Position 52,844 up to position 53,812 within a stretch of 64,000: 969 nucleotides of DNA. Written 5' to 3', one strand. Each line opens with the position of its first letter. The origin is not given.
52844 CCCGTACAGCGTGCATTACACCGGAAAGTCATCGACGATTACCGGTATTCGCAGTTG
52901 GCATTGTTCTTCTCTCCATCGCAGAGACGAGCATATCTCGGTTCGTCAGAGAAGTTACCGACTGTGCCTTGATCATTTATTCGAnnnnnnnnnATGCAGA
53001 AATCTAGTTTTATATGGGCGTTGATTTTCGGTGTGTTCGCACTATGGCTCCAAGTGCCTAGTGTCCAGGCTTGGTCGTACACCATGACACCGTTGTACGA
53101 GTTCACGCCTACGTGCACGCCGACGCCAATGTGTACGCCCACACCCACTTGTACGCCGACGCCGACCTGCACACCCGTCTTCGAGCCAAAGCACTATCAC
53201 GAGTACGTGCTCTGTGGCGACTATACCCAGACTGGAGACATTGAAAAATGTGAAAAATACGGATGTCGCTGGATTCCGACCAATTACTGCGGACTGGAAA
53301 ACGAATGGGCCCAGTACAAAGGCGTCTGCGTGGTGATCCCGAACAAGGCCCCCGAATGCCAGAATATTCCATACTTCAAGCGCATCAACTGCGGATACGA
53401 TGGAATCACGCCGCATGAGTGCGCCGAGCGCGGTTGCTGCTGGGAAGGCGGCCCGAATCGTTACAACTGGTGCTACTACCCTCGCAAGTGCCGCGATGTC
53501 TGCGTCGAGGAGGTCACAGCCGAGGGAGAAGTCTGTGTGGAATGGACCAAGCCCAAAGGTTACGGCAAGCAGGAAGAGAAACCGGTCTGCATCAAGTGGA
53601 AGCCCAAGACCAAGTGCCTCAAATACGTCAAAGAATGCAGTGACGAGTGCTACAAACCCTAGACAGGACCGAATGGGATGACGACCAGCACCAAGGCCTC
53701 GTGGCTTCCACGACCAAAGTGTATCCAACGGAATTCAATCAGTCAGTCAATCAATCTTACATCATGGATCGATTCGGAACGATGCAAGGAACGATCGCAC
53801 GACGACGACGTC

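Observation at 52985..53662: Small secreted protein with a perfect trefoil (P-type) domain in an alga, 3.3 kb from a GH31 glucosidase gene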

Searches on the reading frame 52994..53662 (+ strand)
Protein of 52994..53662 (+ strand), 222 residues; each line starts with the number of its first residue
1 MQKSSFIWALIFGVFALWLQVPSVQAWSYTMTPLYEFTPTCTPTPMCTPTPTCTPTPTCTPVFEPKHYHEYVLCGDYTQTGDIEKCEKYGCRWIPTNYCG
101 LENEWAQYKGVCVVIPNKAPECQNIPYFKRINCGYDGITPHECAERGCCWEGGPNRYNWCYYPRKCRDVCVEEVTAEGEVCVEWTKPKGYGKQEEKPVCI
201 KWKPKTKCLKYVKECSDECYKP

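Call 3: search_protein_families(library=pfam, proteins=[window:52994-53659:+], max_evalue=10)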
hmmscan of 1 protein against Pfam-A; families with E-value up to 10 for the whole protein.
seq(222 aa): 1 family
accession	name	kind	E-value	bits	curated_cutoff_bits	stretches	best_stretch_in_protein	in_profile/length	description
PF00088.24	Trefoil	-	1.1e-12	48.1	21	2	122-163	1-43/43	Trefoil (P-type) domain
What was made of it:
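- On Trefoil (P-type) domain, Pfam PF00088: 48.1 bits against a cutoff of 21, profile positions 1-43 of 43 (call 3).
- Checked: Pfam Trefoil PF00088 scores E=1.1e-12 and 48.1 bits against a gathering cutoff of 21, covering the whole profile (1-43) at residues 122-163 (call 3).
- The family match is significant (call 3).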

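Call 4: search_solved_structures(query=window:52994-53659:+, max_evalue=10, show_alignments=3)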
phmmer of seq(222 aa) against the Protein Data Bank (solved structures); distinct sequences matched with E-value up to 10: 12.
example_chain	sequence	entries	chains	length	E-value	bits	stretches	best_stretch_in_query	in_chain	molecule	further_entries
1pcp_A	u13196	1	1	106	2.3e-13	53.4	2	128-168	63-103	PORCINE SPASMOLYTIC PROTEIN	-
1pos_A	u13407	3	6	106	2.3e-13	53.4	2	128-168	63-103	PORCINE PANCREATIC SPASMOLYTIC POLYPEPTIDE | PANCREATIC SPASMOLYTIC POLYPEPTIDE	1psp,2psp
1ps2_A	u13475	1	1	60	3.4e-09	39.7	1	126-173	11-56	PS2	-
6v1d_A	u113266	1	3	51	5.3e-09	39.1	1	126-165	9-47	Trefoil factor 1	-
1hi7_A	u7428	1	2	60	1.1e-08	38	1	126-172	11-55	PS2 PROTEIN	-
6v1c_A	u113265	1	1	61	1.5e-07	34.3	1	120-167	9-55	Trefoil factor 3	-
1e9t_A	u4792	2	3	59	6.8e-07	32.2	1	120-165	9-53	INTESTINAL TREFOIL FACTOR | Trefoil factor 3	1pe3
3lpo_A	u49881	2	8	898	0.015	18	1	116-163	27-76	Sucrase-isomaltase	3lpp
3l4t_A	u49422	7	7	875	0.028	17.1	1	120-164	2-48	Maltase-glucoamylase, intestinal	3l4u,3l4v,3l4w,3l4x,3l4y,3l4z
8cb1_G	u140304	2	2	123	0.53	12.9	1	124-173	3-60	Lysosomal alpha-glucosidase (76 kDa)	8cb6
8x8h_A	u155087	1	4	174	3.9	10.1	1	35-69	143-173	Pectate disaccharide-lyase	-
2ha1_A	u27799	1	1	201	5.4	9.6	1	20-59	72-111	Fibronectin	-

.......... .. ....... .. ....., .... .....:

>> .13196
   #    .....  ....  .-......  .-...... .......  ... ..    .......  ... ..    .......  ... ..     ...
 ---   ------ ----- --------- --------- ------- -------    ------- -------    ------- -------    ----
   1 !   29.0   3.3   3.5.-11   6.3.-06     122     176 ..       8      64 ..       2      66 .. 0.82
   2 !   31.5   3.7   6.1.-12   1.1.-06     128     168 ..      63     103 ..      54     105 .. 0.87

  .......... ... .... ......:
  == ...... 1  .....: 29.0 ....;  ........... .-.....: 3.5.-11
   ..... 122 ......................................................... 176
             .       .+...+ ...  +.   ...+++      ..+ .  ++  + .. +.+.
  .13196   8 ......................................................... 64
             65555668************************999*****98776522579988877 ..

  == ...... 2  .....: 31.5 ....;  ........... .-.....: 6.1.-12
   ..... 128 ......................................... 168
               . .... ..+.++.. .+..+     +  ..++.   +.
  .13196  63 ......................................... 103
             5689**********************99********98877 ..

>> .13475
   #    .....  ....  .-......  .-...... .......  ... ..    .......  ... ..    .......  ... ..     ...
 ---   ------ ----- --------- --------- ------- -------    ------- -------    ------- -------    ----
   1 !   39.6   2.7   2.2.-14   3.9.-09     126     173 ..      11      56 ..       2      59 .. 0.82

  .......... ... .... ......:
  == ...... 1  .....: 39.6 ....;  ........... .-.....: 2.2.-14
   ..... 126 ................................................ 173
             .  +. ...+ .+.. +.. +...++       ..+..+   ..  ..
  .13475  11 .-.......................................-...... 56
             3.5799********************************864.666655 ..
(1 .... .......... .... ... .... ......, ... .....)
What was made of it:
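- Closest known: N-terminal P-type domains of GH31 alpha-glucosidases. Same: Same domain family (weak PDB hits to SI, MGAM and GAA, call 4).
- Checked: Against PDB sequences the best hits are porcine TFF2 at 2.3e-13, TFF1 at 3e-9 and TFF3 at 1.5e-7 (call 4).
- SI, MGAM and GAA give weak PDB hits (call 4).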

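Call 9: find_encoding_contigs(protein=window:52994-53662:+, flank=5000, max_places=6)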
Protein window:52994-53662:+ (222 aa): no gene with exactly this product is on record in the collection.

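Call 10: find_homologous_proteins(query=window:52994-53659:+, max_evalue=0.001)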
Query seq(222 aa) (222 aa): 2 proteins with E <= 0.001 among 452 candidates.
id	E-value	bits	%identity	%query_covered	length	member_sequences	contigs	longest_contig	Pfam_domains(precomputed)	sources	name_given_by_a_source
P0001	4.9e-150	516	97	100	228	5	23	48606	PF00088.25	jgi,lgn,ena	jgi:hypothetical protein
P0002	5.3e-58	215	51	95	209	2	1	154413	PF00088.25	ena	-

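Call 12: find_encoding_contigs(protein=P0001, flank=8000, max_places=5)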
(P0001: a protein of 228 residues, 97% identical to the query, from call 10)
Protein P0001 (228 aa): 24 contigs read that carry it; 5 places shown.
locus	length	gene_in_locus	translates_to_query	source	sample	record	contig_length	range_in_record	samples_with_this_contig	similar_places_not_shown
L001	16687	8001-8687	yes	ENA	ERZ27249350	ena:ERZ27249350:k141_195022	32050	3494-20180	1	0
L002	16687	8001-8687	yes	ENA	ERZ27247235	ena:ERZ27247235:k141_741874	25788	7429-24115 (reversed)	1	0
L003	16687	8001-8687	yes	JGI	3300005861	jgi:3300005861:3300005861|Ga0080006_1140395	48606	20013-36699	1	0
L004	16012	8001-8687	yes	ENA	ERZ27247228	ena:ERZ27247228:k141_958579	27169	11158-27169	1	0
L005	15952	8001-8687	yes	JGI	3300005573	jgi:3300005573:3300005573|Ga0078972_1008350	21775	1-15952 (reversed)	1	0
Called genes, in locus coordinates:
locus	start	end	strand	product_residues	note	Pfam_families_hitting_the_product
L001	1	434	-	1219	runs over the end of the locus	-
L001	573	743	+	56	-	-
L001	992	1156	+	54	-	-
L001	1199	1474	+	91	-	-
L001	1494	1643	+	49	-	-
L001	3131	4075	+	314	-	PF00076:RRM_1, PF22976:RRM_10 (faint), PF00076:RRM_1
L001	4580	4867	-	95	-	-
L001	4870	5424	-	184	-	PF01184:Gpr1_Fun34_YaaH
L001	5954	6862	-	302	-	PF01184:Gpr1_Fun34_YaaH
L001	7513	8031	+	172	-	-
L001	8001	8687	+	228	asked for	PF00088:Trefoil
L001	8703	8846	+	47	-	-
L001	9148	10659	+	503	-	PF01266:DAO (weak), PF01593:Amino_oxidase (weak), PF13450:NAD_binding_8, PF13454:NAD_binding_9 (faint)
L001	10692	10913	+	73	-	-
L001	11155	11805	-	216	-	-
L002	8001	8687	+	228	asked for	PF00088:Trefoil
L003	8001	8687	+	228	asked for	PF00088:Trefoil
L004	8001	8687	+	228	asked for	PF00088:Trefoil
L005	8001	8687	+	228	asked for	PF00088:Trefoil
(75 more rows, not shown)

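Call 13: find_encoding_contigs(protein=P0002, flank=8000, max_places=5)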
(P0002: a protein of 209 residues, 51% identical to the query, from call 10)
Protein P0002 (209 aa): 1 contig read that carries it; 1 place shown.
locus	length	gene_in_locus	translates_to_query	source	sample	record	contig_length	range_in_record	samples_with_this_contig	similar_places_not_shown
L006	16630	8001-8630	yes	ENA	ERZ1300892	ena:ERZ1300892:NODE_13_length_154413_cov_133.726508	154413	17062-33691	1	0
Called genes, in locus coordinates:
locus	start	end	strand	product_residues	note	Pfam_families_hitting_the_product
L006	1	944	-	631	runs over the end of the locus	-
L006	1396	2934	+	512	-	PF00140:Sigma70_r1_2, PF04542:Sigma70_r2, PF04539:Sigma70_r3 (weak), PF04545:Sigma70_r4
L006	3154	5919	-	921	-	PF10193:Telomere_reg-2 (weak)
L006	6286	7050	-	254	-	PF00076:RRM_1, PF22976:RRM_10 (faint), PF00076:RRM_1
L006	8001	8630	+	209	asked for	PF00088:Trefoil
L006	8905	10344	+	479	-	PF01266:DAO (weak), PF01593:Amino_oxidase, PF13450:NAD_binding_8, PF13454:NAD_binding_9 (faint)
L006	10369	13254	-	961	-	PF13802:Gal_mutarotas_2, PF01055:Glyco_hydro_31_2nd, PF21365:Glyco_hydro_31_3rd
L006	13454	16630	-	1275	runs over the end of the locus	-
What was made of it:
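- On Cyanidiales kelch/trefoil/hint (KTH) subtelomeric family: The position is syntenic in Cyanidium, far from that contig's end (call 13).
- The order trefoil, flavoprotein, GH31 is conserved in Cyanidium (call 13).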

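Call 30: list_cluster_members(proteins=[window:52994-53659:+, window:52985-53659:+, window:53084-53659:+, window:53129-53659:+, window:56962-59898:-, window:50947-51864:-])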
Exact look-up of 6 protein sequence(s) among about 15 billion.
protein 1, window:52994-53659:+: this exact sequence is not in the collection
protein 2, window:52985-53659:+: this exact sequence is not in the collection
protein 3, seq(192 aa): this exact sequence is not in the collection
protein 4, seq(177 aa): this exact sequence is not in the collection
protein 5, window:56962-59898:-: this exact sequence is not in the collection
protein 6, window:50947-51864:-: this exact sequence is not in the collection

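Call 38: predict_structure(alignment_id=A1)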
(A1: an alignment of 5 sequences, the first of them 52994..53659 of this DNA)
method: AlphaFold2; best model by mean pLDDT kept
length: 222 residues; sequences in the alignment: 5
mean_pLDDT: 53.5   pTM: 0.26
mean pLDDT of the five models: 53.5, 49.3, 49.1, 47.1, 44.3
residues with pLDDT >= 90: 0; 70-90: 19; 50-70: 131; < 50: 72
segments of 3 or more residues with pLDDT < 50: 20-70, 116-121, 153-156, 188-190, 219-222
pLDDT, mean of each block of 10 residues (from residue 1): 59 57 35 30 32 36 42 54 58 60 56 52 55 55 61 52 67 73 55 59 72 61 40
secondary structure, 60 per line:
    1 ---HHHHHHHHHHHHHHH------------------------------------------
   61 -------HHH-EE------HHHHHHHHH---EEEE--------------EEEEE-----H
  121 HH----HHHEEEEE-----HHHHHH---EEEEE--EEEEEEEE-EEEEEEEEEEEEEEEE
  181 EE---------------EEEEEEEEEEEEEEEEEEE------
elements in order: H4-18 H80-88 E92-95 E110-114 E130-134 H140-145 E149-153 E156-163 E165-182 E198-216
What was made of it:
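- Tried and rejected: First AF2 run with five sequences was too poor to use, pLDDT 53 (call 38).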

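Call 40: search_protein_representatives(alignment_id=A1)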
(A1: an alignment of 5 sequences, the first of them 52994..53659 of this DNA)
Query: 5 sequences, 226 profile positions. Proteins with E-value up to 0.001 (for the whole library): 397; up to 1e-10: 70; up to 1e-30: 2. The best 150 are listed.
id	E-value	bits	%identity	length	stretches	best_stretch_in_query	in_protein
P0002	9.5e-109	378.6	-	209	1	2-226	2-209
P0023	1.3e-35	139.4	-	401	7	124-169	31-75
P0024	9.1e-29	117.0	-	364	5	127-173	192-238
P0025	2.5e-28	115.6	-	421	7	125-167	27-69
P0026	3.5e-28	115.1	-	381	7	134-174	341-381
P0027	9.1e-28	113.7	-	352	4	123-179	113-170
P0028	1.7e-27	112.8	-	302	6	122-175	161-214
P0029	3.9e-26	108.4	-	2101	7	125-171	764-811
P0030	4.0e-26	108.4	-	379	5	123-168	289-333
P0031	6.6e-25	104.4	-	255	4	124-168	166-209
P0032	5.5e-23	98.1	-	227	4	123-167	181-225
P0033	5.1e-22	94.9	-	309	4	132-169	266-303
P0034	9.1e-22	94.1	-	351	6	125-170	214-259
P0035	1.2e-21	93.7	-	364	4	131-174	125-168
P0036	1.2e-21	93.7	-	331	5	119-169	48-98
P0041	2.3e-19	86.2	-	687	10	125-168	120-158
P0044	3.0e-18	82.6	-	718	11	122-173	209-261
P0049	5.0e-17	78.6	-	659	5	124-167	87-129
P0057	6.7e-16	74.9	-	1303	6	127-174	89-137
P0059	2.0e-15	73.3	-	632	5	132-167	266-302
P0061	4.1e-15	72.3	-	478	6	121-185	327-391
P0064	6.2e-15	71.8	-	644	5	122-165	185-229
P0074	1.5e-12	64.0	-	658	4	130-171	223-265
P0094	1.3e-10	57.6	-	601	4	125-167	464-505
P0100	2.5e-10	56.7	-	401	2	119-180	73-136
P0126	9.5e-09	51.5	-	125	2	129-166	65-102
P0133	1.7e-08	50.7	-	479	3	122-167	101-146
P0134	1.8e-08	50.7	-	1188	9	16-58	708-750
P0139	3.4e-08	49.7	-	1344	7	148-188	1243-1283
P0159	2.3e-07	47.0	-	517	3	132-199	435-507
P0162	2.9e-07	46.7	-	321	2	91-169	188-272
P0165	3.0e-07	46.6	-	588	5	122-170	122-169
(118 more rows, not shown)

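Call 42: list_cluster_members(proteins=[P0023, P0024, P0025, P0026, P0027, P0028, P0029, P0030, P0031, P0032])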
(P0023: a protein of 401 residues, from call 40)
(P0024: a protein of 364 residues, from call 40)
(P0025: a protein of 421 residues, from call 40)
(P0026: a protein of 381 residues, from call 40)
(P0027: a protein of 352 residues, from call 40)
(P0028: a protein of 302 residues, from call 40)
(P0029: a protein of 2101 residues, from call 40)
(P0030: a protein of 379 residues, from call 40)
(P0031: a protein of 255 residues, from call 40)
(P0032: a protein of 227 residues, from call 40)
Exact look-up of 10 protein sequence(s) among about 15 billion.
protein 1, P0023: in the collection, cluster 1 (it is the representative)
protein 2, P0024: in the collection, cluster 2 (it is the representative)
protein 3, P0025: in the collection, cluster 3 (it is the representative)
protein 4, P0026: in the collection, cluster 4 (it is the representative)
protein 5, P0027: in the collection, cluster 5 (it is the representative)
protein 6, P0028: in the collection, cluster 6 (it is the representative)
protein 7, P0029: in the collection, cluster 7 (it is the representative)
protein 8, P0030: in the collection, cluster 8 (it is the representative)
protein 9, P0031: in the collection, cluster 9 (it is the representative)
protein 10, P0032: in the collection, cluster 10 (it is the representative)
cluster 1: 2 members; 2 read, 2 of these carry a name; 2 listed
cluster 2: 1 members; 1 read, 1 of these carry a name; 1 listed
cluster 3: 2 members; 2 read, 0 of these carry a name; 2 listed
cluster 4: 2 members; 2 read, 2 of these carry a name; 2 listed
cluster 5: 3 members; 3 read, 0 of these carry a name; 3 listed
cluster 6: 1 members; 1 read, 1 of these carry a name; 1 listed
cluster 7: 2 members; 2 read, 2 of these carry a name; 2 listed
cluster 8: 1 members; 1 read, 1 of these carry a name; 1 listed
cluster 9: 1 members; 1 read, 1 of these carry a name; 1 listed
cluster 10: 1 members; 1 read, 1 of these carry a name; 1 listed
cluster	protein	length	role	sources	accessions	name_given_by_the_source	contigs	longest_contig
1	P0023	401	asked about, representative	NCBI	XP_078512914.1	uncharacterized protein LOC144772452 isoform X4 [Lissotriton helveticus]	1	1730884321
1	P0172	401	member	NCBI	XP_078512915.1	uncharacterized protein LOC144772452 isoform X5 [Lissotriton helveticus]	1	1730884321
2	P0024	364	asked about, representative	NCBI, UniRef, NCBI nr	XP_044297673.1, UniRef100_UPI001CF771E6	putative gastrointestinal growth factor xP4 [Varanus komodoensis] | putative gastrointestinal growth factor xP4 n=1 Tax=Varanus komodoensis TaxID=61221 ...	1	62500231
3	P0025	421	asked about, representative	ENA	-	-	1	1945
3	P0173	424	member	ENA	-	-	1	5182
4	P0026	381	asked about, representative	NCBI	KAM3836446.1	uncharacterized protein M6D78_008177 [Vipera latastei]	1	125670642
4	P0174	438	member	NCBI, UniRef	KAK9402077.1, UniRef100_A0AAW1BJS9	integumentary mucin C.1-like [Crotalus adamanteus] | Integumentary mucin C.1-like n=1 Tax=Crotalus adamanteus TaxID=8729 RepID=A0AAW1BJS9_CROAD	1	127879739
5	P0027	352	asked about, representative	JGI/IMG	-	-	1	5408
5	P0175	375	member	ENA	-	-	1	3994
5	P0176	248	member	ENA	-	-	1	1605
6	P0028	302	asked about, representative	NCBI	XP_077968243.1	uncharacterized protein LOC144422198 isoform X1 [Styela clava]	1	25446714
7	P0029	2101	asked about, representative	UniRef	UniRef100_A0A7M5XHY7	P-type domain-containing protein n=1 Tax=Clytia hemisphaerica TaxID=252671 ...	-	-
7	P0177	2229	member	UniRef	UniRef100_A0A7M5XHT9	P-type domain-containing protein n=1 Tax=Clytia hemisphaerica TaxID=252671 ...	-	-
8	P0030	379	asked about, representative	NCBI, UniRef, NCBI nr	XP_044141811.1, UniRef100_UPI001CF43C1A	integumentary mucin C.1-like [Bufo gargarizans] | integumentary mucin C.1-like n=1 Tax=Bufo gargarizans TaxID=30331 RepID=UPI001CF43C1A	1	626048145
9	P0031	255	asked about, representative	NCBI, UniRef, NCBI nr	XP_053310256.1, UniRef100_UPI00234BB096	putative gastrointestinal growth factor xP4 [Spea bombifrons] | putative gastrointestinal growth factor xP4 n=1 Tax=Spea bombifrons TaxID=233779 ...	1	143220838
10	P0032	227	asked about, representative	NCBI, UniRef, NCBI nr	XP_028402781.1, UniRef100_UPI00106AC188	integumentary mucin C.1-like [Dendronephthya gigantea] | integumentary mucin C.1-like n=1 Tax=Dendronephthya gigantea TaxID=151771 ...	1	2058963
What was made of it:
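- The best-scoring relatives outside the orthogroup are animal proteins (call 42).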

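Call 45: search_protein_families(library=pfam, proteins=[P0049, P0059, P0064, P0074, P0094, P0100, P0133, P0159, P0165, P0162], max_evalue=0.001)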
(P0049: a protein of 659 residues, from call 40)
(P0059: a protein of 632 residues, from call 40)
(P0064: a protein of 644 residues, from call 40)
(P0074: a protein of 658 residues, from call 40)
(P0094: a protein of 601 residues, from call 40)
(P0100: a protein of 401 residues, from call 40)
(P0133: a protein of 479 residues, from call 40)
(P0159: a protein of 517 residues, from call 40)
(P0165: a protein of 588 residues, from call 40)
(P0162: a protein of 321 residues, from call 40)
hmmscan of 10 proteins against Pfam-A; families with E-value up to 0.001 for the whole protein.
P0049 (659 aa): 1 family
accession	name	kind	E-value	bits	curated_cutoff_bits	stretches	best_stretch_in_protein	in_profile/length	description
PF00088.24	Trefoil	-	1.1e-53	179.3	21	5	148-185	6-43/43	Trefoil (P-type) domain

P0059 (632 aa): 1 family
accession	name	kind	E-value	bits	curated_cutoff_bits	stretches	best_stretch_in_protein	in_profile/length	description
PF00088.24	Trefoil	-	8.7e-60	198.8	21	5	89-129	1-42/43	Trefoil (P-type) domain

P0064 (644 aa): 1 family
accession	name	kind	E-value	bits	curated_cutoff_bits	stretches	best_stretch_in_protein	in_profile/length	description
PF00088.24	Trefoil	-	4.5e-58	193.3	21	5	133-173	1-42/43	Trefoil (P-type) domain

P0074 (658 aa): 1 family
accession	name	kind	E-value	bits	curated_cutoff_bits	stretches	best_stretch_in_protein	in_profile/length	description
PF00088.24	Trefoil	-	1.3e-42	143.8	21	4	220-260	1-42/43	Trefoil (P-type) domain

P0094 (601 aa): 1 family
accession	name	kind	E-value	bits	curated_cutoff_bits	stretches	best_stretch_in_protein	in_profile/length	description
PF00088.24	Trefoil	-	9.2e-55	182.7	21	4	560-599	1-42/43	Trefoil (P-type) domain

P0100 (401 aa): 1 family
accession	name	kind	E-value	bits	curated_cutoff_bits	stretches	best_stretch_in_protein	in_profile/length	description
PF00088.24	Trefoil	-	2.3e-30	104.6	21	2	80-121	1-43/43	Trefoil (P-type) domain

P0133 (479 aa): 1 family
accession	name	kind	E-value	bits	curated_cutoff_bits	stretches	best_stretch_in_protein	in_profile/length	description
PF00088.24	Trefoil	-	6.8e-32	109.5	21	3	105-146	1-43/43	Trefoil (P-type) domain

P0159 (517 aa): 1 family
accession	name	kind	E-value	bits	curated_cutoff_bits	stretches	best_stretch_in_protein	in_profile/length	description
PF00088.24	Trefoil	-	7.8e-46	154.1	21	5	60-104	1-42/43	Trefoil (P-type) domain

P0165 (588 aa): 4 families
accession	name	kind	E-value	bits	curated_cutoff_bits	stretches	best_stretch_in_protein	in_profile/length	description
PF00088.24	Trefoil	-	2.7e-43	146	21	5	126-166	1-43/43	Trefoil (P-type) domain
PF01826.23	TIL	-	3.3e-16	59.6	24.5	4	440-496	1-55/55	Trypsin Inhibitor like cysteine rich domain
PF00095.26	WAP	-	5.3e-06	27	20.8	1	543-583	2-40/41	WAP-type (Whey Acidic Protein) 'four-disulfide core'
PF04986.18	Y2_Tnp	-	0.00088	19.8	20.9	0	308-328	10-30/183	Putative transposase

P0162 (321 aa): 2 families
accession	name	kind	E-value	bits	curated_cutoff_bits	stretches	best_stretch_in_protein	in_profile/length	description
PF00088.24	Trefoil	-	2.4e-25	88.6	21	2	275-315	1-41/43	Trefoil (P-type) domain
PF09412.15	XendoU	-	6e-21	75.2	32.3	1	26-203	78-245/262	Endoribonuclease XendoU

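Call 49: find_homologous_proteins(query=A1, max_evalue=10)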
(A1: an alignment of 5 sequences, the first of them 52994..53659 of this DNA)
Query A1 (5 sequences) (222 aa, profile of the alignment): 27 proteins with E <= 10 among 8000 candidates.
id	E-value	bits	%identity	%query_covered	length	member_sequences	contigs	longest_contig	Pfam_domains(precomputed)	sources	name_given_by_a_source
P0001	1.2e-134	465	97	100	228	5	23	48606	PF00088.25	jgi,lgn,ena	jgi:hypothetical protein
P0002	3.0e-108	379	51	95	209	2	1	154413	PF00088.25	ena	-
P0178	2.7e-3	35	-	-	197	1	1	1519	-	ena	-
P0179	2.7e-3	35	-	-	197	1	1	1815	-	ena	-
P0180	2.8e-3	35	-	-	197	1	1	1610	-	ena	-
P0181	3.2e-3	35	-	-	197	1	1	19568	-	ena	-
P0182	3.7e-3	35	-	-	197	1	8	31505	-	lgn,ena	-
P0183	3.7e-3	35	-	-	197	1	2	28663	-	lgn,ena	-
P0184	4.5e-3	35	-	-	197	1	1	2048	-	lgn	-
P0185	4.8e-3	35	-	-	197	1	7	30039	-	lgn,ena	-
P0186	6.4e-3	34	-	-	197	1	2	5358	-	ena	-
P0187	6.8e-3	34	-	-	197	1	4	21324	-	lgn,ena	-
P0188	8.5e-3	34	-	-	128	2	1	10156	-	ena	-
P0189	1.1e-1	30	37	9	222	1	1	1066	PF01789.23,PF18933.7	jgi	jgi:hypothetical protein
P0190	1.3e-1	30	-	-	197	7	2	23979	-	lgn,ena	-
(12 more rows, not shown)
